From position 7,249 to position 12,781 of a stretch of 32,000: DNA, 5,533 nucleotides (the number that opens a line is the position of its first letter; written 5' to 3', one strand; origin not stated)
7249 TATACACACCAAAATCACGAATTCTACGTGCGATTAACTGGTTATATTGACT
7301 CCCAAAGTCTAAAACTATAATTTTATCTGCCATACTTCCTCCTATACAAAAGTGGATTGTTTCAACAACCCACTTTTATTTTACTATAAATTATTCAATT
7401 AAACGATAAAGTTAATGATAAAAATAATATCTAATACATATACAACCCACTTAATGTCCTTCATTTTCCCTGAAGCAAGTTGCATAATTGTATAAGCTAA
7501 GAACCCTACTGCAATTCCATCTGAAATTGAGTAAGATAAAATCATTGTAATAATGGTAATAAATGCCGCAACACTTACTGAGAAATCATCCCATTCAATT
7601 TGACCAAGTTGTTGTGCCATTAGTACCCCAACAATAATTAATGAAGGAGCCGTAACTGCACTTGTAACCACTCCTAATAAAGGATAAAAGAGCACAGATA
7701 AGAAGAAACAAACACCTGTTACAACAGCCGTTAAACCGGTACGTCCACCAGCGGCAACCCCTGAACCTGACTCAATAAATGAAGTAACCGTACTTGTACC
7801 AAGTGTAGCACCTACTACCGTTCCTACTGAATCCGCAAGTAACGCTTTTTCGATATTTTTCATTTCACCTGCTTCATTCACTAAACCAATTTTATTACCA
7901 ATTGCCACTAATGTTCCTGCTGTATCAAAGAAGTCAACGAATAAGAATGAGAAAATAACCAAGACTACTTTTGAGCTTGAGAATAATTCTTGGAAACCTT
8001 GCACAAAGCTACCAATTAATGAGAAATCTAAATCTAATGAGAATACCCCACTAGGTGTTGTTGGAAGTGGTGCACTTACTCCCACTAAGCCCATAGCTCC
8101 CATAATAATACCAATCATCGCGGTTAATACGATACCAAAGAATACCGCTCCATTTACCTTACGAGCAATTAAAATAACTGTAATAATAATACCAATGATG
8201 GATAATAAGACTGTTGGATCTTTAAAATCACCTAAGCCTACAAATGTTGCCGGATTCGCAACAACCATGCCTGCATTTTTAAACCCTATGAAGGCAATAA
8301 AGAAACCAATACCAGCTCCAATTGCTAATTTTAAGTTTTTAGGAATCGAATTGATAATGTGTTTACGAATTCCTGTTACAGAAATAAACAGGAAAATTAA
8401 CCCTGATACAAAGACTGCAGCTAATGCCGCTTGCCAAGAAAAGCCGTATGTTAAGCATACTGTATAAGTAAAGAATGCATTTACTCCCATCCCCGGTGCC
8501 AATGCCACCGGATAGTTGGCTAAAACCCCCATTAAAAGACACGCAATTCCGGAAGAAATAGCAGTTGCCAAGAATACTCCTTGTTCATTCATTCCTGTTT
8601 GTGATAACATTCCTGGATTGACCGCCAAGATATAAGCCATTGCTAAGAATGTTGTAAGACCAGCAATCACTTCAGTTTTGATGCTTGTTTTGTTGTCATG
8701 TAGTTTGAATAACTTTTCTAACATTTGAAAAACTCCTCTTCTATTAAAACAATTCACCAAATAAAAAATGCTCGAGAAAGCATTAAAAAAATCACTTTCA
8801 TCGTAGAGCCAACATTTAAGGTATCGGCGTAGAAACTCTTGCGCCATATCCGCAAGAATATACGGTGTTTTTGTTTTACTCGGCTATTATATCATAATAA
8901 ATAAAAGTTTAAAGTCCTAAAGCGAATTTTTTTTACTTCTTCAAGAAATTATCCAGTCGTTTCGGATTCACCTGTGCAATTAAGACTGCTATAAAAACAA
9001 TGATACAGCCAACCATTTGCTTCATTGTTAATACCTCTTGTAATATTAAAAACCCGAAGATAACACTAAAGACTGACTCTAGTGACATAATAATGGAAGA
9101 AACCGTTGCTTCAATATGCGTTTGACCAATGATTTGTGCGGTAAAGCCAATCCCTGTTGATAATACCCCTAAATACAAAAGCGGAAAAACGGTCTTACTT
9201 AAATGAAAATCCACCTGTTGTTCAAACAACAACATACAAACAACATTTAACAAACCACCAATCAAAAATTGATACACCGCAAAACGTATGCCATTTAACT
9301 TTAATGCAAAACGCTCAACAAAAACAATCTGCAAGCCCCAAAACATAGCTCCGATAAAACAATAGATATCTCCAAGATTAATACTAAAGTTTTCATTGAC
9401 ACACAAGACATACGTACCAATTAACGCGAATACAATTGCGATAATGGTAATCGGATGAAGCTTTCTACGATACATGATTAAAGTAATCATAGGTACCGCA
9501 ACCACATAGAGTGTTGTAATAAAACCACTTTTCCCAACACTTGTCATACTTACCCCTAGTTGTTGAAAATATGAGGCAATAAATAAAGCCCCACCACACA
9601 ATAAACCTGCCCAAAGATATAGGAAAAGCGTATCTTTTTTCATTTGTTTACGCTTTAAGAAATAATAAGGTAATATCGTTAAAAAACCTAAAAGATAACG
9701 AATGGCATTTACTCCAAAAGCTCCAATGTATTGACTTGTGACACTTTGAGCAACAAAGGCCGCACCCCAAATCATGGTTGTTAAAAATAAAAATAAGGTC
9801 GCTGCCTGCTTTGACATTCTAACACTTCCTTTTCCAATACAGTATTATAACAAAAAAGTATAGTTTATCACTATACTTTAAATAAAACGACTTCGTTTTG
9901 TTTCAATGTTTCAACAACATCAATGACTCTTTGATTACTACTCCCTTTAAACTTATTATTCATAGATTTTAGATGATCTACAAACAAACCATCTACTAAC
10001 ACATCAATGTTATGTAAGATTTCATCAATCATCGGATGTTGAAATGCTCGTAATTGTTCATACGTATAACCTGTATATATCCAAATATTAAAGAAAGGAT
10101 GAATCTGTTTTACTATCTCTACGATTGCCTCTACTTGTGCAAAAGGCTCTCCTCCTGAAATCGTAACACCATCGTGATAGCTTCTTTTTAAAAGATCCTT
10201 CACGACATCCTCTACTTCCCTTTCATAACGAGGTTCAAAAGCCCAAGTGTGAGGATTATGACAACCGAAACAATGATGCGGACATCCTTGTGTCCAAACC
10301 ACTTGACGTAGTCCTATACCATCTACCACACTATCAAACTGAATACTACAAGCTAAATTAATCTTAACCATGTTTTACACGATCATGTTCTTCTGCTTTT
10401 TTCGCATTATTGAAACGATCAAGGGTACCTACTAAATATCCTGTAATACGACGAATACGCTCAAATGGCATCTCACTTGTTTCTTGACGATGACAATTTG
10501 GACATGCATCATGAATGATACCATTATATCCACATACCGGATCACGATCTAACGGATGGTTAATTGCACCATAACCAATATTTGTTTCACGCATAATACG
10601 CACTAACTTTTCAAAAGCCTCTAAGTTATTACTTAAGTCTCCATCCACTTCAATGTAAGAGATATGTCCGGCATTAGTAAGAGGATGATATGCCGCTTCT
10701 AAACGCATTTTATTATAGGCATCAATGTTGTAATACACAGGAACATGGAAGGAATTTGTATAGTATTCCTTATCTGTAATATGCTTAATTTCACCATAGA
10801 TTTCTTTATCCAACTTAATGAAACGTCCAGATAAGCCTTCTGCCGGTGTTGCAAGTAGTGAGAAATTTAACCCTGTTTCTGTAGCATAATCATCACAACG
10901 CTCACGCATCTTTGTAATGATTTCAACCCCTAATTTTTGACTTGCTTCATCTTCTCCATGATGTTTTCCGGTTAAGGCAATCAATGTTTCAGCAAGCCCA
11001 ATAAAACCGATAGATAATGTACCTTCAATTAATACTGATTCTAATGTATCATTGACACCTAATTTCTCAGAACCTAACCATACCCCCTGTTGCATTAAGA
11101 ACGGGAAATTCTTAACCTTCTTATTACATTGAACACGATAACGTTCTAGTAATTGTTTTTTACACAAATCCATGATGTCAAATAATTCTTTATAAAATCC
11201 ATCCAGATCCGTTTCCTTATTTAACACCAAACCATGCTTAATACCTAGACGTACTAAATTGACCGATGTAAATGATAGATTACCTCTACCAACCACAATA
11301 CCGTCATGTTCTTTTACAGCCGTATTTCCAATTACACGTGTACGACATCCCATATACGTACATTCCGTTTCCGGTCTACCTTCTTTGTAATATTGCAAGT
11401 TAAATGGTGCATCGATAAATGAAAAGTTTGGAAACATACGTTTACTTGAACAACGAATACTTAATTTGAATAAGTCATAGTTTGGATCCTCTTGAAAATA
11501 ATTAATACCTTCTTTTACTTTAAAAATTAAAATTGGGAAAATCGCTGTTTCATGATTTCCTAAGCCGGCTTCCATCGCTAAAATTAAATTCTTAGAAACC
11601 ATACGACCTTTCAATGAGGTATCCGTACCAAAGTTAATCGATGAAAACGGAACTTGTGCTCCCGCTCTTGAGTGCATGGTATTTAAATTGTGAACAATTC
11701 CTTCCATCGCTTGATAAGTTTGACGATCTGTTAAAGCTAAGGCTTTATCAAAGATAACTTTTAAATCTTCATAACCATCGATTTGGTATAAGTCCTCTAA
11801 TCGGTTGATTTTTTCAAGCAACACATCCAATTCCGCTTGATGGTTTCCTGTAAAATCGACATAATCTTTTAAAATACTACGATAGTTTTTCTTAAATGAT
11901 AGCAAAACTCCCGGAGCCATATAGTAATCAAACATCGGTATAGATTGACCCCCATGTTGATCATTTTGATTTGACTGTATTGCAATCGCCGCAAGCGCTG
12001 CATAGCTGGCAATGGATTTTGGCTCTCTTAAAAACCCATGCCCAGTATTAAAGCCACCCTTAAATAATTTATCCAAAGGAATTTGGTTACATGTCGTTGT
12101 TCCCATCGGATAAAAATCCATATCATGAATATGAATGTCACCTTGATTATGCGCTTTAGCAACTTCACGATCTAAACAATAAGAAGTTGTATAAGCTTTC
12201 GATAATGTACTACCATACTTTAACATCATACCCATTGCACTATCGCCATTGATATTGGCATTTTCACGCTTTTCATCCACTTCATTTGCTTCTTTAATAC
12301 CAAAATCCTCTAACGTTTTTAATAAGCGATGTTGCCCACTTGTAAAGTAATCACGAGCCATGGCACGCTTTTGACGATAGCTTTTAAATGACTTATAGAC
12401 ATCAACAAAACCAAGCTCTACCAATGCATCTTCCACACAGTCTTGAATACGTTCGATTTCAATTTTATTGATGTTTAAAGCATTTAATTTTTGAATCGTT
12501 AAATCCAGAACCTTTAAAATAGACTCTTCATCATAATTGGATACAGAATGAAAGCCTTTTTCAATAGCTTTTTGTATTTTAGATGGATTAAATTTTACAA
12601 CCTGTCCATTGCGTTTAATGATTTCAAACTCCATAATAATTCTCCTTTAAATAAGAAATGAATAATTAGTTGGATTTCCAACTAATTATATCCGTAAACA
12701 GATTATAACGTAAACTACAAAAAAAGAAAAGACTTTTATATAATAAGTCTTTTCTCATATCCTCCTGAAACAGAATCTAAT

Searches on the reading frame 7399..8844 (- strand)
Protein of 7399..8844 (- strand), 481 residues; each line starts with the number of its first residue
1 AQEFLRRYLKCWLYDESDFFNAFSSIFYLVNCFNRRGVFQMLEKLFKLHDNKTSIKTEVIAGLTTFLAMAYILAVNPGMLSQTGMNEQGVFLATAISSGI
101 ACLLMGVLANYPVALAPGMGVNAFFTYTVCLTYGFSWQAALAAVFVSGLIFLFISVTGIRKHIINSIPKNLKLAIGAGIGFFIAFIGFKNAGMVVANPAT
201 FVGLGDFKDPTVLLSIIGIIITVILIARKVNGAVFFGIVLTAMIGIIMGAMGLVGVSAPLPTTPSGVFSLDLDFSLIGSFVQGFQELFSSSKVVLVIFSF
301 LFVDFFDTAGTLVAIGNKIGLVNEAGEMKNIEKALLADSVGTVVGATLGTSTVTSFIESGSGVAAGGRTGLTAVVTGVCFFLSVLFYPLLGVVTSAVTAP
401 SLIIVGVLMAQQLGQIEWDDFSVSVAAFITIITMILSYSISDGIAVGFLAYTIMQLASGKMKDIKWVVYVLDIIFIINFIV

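Call 100: search_protein_families(library=pfam, proteins=[window:7399-8844:-], max_evalue=0.00001)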
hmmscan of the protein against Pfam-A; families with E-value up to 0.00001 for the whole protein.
window:7399-8844:- (481 aa): 1 family
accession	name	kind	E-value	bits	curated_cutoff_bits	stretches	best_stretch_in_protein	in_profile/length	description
PF00860.26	Xan_ur_permease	-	6e-44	150.7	27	1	58-443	3-386/389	Permease family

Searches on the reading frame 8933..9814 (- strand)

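Call 100: search_protein_families(library=pfam, proteins=[window:8933-9814:-], max_evalue=0.00001)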
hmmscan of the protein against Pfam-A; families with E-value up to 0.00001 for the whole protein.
window:8933-9814:- (293 aa): 1 family
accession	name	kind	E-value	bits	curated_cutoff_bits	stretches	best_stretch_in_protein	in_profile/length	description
PF00892.27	EamA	-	2e-37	128.9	28.2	2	147-279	2-132/135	EamA-like transporter family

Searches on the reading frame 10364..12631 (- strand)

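Call 100: search_protein_families(library=pfam, proteins=[window:10364-12631:-], max_evalue=0.00001)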
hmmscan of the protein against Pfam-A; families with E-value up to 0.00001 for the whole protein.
window:10364-12631:- (755 aa): 2 families
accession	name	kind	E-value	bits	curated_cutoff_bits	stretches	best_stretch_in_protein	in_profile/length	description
PF13597.11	NRDD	-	2.8e-199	663.9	26.2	1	123-754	1-562/562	Anaerobic ribonucleoside-triphosphate reductase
PF03477.21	ATP-cone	-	3.4e-17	63.2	25.8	1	4-90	3-87/88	ATP cone domain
